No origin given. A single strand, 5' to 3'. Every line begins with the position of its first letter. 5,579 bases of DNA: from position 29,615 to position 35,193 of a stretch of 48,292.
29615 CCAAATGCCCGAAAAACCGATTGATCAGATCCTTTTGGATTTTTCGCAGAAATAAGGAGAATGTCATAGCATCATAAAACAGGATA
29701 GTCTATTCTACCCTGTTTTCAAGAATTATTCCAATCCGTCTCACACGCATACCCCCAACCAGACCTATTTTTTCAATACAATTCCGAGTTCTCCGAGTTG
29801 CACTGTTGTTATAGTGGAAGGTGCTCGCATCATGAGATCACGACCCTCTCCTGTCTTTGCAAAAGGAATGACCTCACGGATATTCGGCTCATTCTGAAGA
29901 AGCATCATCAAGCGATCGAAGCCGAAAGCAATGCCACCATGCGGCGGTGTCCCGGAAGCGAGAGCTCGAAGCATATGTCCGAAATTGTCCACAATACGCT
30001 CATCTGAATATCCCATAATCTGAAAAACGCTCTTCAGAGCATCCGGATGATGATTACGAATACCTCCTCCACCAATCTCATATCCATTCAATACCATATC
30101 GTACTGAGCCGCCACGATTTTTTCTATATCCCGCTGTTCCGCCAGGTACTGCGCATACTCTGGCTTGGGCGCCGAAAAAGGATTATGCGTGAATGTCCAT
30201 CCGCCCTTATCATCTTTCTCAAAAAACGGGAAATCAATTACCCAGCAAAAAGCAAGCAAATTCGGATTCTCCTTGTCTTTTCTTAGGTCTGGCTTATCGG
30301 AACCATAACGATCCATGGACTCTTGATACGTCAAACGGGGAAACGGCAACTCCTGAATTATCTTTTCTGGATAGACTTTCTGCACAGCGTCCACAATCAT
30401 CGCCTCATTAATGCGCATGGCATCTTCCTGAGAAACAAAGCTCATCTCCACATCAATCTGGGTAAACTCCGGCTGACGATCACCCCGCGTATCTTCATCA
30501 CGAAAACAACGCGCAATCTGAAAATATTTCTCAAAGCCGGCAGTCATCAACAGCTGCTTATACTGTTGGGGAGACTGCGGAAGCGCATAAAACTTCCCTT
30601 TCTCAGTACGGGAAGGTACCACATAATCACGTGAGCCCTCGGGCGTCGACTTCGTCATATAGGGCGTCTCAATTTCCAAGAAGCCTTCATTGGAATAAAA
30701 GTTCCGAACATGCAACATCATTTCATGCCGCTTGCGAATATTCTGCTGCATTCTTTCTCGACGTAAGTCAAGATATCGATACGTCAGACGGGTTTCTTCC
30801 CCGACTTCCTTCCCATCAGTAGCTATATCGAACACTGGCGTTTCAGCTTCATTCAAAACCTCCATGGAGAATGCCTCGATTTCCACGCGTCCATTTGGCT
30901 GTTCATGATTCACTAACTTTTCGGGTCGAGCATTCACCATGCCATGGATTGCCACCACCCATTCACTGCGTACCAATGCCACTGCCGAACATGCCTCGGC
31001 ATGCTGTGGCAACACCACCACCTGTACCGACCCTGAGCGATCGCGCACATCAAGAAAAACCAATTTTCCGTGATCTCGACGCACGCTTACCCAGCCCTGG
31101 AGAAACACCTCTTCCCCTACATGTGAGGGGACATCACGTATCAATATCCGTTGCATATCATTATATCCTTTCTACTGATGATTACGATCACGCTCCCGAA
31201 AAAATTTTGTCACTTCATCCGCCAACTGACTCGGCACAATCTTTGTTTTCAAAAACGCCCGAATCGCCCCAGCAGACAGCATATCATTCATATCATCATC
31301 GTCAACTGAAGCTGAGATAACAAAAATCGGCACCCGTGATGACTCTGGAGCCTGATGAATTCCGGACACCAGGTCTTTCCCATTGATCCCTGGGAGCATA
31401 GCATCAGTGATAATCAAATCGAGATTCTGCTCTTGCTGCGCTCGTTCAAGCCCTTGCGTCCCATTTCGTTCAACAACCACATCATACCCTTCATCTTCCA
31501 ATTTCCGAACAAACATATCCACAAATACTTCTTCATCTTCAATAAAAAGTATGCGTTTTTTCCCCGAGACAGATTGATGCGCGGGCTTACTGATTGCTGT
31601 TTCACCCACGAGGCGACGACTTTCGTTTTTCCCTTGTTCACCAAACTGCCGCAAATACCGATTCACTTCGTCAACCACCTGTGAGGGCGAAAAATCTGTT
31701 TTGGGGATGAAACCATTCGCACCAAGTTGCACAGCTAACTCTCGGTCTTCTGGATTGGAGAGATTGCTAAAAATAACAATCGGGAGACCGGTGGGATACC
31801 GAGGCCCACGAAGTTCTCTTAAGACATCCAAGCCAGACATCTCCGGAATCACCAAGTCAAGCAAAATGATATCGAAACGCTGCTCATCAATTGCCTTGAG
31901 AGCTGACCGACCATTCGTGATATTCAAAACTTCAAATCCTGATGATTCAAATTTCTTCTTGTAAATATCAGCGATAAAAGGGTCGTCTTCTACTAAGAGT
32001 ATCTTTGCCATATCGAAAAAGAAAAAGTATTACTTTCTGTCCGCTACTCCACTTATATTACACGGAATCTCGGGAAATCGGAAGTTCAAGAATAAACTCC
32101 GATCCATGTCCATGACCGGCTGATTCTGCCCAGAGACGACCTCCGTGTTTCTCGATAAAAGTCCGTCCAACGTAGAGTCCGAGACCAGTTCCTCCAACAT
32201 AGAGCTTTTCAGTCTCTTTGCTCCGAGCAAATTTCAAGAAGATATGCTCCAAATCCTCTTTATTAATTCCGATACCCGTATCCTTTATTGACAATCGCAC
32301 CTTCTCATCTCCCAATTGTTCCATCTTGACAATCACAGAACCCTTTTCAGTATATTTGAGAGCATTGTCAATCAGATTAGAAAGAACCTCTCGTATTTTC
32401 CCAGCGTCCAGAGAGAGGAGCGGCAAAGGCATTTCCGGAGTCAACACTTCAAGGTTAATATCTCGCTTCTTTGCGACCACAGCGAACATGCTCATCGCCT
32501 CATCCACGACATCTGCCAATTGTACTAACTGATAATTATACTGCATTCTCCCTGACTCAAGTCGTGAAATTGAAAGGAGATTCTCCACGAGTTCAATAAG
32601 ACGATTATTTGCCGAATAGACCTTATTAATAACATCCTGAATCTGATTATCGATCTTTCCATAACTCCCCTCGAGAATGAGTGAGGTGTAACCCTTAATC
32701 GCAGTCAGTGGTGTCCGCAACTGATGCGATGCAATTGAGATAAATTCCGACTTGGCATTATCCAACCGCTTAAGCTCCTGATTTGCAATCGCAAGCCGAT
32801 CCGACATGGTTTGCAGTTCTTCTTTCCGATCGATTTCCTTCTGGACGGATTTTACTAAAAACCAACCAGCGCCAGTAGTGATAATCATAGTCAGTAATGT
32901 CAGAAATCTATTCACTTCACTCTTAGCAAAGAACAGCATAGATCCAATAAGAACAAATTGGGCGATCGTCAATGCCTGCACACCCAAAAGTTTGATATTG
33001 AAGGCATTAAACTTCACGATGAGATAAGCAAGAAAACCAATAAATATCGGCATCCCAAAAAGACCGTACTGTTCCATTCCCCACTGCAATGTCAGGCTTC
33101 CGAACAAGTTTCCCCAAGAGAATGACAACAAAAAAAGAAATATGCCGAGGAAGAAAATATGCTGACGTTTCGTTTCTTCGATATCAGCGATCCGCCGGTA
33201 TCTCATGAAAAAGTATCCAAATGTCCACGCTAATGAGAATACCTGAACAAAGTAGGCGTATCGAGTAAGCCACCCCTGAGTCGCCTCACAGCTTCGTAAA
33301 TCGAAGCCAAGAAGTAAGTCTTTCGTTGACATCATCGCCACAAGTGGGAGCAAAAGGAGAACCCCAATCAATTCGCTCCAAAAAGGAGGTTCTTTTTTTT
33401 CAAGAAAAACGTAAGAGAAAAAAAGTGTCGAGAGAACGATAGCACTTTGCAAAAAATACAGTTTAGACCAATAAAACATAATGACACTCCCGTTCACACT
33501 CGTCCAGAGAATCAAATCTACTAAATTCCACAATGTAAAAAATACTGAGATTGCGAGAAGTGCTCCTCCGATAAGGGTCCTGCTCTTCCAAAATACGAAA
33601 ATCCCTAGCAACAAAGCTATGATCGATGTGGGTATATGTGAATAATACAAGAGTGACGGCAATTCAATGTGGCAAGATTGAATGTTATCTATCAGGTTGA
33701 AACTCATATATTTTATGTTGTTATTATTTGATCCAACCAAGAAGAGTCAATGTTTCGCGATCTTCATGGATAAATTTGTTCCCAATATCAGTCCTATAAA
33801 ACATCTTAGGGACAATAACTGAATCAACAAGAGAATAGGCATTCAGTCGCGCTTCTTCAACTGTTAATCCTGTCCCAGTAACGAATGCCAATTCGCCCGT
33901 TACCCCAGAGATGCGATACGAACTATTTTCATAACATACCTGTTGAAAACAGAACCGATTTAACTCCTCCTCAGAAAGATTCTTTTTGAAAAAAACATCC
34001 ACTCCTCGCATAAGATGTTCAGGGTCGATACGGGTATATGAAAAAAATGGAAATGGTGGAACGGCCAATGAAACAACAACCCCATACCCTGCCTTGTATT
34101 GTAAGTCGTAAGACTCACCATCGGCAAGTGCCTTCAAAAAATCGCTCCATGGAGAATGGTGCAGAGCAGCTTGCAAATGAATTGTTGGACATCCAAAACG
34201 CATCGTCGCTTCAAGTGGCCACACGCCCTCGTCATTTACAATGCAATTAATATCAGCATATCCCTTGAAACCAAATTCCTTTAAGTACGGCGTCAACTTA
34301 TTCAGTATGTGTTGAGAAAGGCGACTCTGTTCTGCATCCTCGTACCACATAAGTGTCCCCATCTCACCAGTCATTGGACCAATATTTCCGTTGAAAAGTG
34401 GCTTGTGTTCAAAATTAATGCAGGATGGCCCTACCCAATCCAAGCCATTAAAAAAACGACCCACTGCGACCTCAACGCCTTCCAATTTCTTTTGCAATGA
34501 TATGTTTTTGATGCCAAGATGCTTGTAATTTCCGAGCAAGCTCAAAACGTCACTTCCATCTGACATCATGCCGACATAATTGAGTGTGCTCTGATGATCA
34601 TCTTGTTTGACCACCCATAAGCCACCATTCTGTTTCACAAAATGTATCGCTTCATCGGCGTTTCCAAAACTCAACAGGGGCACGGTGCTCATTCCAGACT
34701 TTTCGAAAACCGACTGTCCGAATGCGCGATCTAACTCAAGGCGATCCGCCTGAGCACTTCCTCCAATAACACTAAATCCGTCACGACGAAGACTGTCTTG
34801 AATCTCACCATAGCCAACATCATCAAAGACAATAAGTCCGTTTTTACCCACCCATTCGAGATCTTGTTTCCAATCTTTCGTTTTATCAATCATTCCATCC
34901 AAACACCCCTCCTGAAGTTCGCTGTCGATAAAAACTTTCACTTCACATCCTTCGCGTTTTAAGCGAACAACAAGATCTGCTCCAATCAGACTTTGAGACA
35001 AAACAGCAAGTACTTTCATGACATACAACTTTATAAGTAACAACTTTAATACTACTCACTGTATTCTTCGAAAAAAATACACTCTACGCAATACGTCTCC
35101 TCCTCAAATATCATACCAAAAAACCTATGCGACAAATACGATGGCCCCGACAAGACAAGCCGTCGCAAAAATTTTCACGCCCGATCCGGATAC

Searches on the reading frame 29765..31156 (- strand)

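Call 8: search_protein_families(library=pfam, proteins=[window:29765-31156:-], max_evalue=0.0001)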
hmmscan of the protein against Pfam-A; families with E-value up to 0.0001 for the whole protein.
window:29765-31156:- (463 aa): 2 families
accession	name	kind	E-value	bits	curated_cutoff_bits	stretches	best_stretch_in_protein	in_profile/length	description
PF00152.25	tRNA-synt_2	-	5.5e-114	380.8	25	1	120-435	2-307/308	tRNA synthetases class II (D, K and N)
PF01336.31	tRNA_anti-codon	-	3e-14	53.1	27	1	18-101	2-75/75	OB-fold nucleic acid binding domain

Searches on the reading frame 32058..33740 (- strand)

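Call 8: search_protein_families(library=pfam, proteins=[window:32058-33740:-], max_evalue=0.0001)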
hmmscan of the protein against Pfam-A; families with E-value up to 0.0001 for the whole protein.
window:32058-33740:- (560 aa): 3 families
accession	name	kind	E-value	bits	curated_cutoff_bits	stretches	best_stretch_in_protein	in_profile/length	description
PF02518.31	HATPase_c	-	6.9e-26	91.3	26.4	1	445-555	2-109/111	Histidine kinase-, DNA gyrase B-, and HSP90-like ATPase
PF00512.31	HisKA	-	1.1e-16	61.1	26.9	1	329-397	1-66/66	His Kinase A (phospho-acceptor) domain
PF13589.12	HATPase_c_3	-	4.1e-05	24.1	25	1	451-524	5-79/137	Histidine kinase-, DNA gyrase B-, and HSP90-like ATPase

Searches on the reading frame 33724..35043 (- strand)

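Call 8: search_protein_families(library=pfam, proteins=[window:33724-35043:-], max_evalue=0.0001)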
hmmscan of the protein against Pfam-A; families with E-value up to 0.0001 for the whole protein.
window:33724-35043:- (439 aa): 2 families
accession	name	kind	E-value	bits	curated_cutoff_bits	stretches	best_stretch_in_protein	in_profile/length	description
PF01071.24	GARS_A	-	2.9e-07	31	27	1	106-286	3-192/194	Phosphoribosylglycinamide synthetase, ATP-grasp (A) domain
PF02843.22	GARS_C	-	2.1e-06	28.4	34.8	1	383-423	52-92/92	Phosphoribosylglycinamide synthetase, C domain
